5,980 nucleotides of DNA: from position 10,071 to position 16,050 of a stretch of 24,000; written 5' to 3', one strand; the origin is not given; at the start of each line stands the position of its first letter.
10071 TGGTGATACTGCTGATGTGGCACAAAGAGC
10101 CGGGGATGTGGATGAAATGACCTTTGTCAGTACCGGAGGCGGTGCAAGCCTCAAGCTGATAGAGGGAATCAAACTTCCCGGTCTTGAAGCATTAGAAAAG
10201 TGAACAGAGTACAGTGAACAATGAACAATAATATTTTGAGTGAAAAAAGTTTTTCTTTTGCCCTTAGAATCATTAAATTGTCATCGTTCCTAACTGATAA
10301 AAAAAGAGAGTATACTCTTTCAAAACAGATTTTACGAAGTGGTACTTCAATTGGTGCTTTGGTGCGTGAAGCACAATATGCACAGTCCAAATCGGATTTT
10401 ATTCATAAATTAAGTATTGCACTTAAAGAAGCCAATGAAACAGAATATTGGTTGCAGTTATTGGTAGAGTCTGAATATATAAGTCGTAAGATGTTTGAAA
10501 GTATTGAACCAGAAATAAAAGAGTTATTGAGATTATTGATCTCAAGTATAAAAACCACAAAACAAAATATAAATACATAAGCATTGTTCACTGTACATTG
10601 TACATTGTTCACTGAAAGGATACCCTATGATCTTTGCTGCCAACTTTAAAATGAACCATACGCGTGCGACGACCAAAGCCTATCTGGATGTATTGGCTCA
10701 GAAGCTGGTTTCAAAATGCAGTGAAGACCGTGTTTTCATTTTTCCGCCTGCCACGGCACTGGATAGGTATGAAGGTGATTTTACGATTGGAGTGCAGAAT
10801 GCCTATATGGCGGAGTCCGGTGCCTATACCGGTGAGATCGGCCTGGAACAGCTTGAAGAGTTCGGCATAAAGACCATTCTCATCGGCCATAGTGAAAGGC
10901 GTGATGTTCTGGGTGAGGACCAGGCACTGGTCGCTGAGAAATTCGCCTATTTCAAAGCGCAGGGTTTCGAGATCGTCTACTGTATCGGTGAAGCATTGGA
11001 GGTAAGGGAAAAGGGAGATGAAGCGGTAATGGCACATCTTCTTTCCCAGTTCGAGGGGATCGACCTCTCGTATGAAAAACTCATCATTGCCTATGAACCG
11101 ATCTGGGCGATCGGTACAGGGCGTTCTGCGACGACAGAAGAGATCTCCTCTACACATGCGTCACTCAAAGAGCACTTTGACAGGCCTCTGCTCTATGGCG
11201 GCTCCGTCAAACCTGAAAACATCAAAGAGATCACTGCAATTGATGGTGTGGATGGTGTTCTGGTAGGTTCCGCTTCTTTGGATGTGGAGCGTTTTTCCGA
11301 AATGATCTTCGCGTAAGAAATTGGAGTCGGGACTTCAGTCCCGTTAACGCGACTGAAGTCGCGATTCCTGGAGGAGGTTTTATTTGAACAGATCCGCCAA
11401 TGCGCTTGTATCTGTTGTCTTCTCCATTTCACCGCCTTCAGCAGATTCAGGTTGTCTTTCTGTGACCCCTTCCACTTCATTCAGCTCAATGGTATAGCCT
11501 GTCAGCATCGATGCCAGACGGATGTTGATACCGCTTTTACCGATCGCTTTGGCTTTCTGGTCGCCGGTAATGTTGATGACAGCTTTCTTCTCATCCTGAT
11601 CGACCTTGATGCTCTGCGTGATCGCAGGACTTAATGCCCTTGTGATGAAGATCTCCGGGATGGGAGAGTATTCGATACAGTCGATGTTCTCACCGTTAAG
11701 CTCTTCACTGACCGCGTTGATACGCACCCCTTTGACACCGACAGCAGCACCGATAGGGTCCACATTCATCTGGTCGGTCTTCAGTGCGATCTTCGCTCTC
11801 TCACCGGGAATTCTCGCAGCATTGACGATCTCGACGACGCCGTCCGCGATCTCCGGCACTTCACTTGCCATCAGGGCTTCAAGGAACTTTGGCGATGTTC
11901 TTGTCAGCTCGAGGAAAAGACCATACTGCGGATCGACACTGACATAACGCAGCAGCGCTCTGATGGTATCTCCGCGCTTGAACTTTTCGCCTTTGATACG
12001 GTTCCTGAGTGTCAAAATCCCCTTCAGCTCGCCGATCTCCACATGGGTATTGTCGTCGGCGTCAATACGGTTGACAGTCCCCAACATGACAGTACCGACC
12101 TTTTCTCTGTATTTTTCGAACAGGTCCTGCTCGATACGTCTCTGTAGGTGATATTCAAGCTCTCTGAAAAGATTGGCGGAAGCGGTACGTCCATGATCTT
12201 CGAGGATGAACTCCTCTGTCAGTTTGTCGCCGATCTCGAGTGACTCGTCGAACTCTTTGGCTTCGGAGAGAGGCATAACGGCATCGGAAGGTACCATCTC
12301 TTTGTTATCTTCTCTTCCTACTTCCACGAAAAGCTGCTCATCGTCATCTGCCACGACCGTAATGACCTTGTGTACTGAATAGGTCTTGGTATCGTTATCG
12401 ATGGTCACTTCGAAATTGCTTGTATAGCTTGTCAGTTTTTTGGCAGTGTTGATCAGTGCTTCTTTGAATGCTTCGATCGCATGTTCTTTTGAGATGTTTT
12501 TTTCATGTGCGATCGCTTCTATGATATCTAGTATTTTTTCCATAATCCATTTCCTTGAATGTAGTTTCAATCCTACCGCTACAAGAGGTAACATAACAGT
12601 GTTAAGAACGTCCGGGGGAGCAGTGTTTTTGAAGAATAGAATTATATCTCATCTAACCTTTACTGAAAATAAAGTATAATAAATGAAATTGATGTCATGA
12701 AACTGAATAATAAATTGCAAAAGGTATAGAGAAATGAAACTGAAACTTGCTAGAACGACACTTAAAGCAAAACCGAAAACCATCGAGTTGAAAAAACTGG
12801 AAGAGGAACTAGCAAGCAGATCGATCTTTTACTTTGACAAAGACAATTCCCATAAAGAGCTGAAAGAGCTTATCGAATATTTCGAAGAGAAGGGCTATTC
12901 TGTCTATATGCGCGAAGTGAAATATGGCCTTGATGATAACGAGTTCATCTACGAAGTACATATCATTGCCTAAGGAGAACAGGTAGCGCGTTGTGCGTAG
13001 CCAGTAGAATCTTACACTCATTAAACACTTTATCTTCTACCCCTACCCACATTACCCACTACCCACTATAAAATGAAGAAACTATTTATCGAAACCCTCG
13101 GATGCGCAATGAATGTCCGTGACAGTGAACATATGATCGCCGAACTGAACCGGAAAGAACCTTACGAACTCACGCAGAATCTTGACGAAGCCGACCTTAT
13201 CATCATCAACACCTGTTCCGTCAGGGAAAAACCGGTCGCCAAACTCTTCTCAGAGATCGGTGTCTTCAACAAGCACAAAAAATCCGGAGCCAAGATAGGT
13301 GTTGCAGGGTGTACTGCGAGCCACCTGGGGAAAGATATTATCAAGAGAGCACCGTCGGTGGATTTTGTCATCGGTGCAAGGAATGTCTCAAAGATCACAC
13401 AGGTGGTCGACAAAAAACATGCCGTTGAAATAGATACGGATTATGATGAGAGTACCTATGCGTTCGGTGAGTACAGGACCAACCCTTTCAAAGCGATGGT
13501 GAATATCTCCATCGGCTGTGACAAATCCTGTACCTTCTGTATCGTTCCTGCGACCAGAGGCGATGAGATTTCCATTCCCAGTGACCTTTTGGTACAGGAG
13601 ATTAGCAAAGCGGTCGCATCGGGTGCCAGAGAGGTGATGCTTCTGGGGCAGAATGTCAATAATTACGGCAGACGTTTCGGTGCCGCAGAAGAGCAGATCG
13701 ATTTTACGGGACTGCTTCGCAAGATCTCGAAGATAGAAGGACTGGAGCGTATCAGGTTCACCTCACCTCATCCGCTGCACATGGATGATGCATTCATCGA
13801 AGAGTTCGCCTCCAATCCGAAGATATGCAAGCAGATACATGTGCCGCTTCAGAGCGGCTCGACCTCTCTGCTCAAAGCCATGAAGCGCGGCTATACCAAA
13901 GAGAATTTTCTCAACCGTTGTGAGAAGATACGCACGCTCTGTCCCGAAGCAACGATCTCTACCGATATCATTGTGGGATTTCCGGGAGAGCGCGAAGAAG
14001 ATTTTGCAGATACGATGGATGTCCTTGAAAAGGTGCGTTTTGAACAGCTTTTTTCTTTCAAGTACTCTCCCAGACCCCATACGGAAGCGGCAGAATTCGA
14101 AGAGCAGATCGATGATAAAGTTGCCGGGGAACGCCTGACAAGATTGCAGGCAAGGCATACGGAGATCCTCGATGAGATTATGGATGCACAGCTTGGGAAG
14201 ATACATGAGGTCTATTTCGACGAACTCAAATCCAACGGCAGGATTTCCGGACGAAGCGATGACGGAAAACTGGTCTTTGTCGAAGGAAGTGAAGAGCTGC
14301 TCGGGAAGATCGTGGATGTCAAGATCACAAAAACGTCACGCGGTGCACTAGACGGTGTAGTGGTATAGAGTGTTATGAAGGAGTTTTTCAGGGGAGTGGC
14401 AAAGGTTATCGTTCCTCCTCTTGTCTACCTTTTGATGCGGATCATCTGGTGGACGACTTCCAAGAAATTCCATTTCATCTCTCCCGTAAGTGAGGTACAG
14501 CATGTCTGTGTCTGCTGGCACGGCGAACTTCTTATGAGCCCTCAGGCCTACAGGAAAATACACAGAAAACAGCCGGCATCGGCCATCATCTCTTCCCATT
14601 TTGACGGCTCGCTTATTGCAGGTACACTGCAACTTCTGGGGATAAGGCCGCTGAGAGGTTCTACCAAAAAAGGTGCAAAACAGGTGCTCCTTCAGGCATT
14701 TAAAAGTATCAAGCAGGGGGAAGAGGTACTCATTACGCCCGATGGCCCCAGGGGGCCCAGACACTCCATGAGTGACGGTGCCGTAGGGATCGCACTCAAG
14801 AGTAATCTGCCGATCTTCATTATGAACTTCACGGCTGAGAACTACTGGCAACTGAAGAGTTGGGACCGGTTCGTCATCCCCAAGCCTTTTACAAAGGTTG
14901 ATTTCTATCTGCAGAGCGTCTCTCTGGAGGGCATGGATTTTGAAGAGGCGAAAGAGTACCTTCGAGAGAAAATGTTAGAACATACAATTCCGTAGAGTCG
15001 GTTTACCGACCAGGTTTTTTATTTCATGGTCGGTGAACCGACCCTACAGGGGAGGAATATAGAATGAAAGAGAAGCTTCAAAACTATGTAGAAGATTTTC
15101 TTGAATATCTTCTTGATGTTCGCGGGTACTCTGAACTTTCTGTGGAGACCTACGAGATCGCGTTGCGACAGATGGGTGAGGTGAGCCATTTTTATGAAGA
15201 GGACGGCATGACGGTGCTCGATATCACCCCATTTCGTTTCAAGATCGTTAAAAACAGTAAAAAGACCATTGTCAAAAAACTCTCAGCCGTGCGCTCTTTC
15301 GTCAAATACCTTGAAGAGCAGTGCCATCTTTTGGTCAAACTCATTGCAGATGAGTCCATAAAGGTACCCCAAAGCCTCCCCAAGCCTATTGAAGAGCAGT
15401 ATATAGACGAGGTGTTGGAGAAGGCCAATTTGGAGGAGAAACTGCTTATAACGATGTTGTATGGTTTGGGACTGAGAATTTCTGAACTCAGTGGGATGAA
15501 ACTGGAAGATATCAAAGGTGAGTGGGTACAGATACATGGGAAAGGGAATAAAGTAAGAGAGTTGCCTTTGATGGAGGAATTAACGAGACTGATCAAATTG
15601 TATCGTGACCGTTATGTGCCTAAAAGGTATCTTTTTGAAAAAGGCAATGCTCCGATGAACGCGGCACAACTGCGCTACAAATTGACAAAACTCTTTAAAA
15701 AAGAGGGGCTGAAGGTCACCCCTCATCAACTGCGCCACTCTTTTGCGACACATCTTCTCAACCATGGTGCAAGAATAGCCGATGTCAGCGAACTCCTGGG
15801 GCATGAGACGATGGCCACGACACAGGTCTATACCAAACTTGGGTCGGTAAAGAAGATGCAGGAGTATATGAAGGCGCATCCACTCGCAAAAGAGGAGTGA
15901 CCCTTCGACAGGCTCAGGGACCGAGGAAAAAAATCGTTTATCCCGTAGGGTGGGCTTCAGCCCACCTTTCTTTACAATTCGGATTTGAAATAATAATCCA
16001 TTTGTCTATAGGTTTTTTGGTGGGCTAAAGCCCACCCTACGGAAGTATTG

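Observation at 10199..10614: Cassette 1 splits the glycolytic pgk-tpiA junction; the stem swallows the pgk stop and the cassette start codon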

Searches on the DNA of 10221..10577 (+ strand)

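Call 50: search_rna_families(sources=[L024, L027, L031, L079, L012, L052, L054, L037, L009, L010, L018, L026, L028, L058, L059, L080, L167, L168], threshold=gathering)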
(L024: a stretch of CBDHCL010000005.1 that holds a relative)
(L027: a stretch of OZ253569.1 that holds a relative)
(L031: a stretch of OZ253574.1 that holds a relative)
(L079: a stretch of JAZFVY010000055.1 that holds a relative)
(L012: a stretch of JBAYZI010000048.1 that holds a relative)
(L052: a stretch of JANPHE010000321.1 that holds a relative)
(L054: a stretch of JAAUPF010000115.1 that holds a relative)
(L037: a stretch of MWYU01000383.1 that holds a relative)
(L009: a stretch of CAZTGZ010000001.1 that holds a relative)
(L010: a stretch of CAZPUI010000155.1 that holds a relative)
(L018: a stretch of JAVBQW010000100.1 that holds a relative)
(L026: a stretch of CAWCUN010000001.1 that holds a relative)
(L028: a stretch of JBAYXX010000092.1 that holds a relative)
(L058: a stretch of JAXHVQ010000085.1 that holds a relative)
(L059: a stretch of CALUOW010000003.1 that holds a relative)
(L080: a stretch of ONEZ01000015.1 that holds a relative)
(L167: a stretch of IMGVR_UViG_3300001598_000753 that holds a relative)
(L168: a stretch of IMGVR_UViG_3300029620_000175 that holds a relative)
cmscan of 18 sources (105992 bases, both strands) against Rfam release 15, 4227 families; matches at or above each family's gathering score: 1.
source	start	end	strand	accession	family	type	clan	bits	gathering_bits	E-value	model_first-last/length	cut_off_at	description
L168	2145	2227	+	RF00005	tRNA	Gene; tRNA;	CL00001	57.3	29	1.6e-09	1-71/71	no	tRNA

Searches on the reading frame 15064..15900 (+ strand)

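Call 48: search_protein_families(library=pfam, proteins=[window:15064-15900:+], max_evalue=0.00001)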
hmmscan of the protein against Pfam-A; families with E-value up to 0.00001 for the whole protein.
window:15064-15900:+ (278 aa): 2 families
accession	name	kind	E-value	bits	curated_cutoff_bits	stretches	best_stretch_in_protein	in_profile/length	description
PF00589.27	Phage_integrase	-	1.8e-30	106.4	27.1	1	119-258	18-167/172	Phage integrase family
PF02899.23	Phage_int_SAM_1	-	1.9e-07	31.7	22.3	1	9-85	1-81/83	Phage integrase, N-terminal SAM-like domain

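Call 75: search_protein_families(library=ncbifam, proteins=[window:15064-15900:+], max_evalue=0.0001)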
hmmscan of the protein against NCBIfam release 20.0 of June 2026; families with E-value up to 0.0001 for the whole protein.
window:15064-15900:+ (278 aa): 10 families
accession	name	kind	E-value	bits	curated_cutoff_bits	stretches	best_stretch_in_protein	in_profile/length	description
TIGR02224.1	recomb_XerC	equivalog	3.6e-54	184.2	335.15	1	10-276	1-294/295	tyrosine recombinase XerC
NF040815.2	recomb_XerA_Arch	equivalog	5e-45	154.1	220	1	11-261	2-256/263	site-specific tyrosine recombinase/integron integrase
NF001399.0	PRK00283.1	subfamily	2.6e-43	148.4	279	1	3-275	3-299/300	tyrosine recombinase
TIGR02225.1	recomb_XerD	equivalog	3.9e-43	147.9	329.6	1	10-274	1-289/290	site-specific tyrosine recombinase XerD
TIGR02249.1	integrase_gron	subfamily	2.6e-25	89.4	265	2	217-259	258-300/315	integron integrase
NF002331.0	PRK01287.1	subfamily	3.6e-20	72.3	371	1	65-276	96-329/365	site-specific tyrosine recombinase XerC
NF003462.0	PRK05084.1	equivalog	5.5e-18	64.8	267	1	128-264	200-349/360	tyrosine recombinase XerS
NF011946.0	PRK15417.1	equivalog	5e-14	52.2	435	1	218-263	274-319/337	integron integrase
NF002685.0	PRK02436.1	equivalog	5e-13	49.5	178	1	14-257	6-244/245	site-specific tyrosine recombinase XerD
NF041502.1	integrase_1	equivalog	4e-06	25.8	350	1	162-259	256-360/484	site-specific integrase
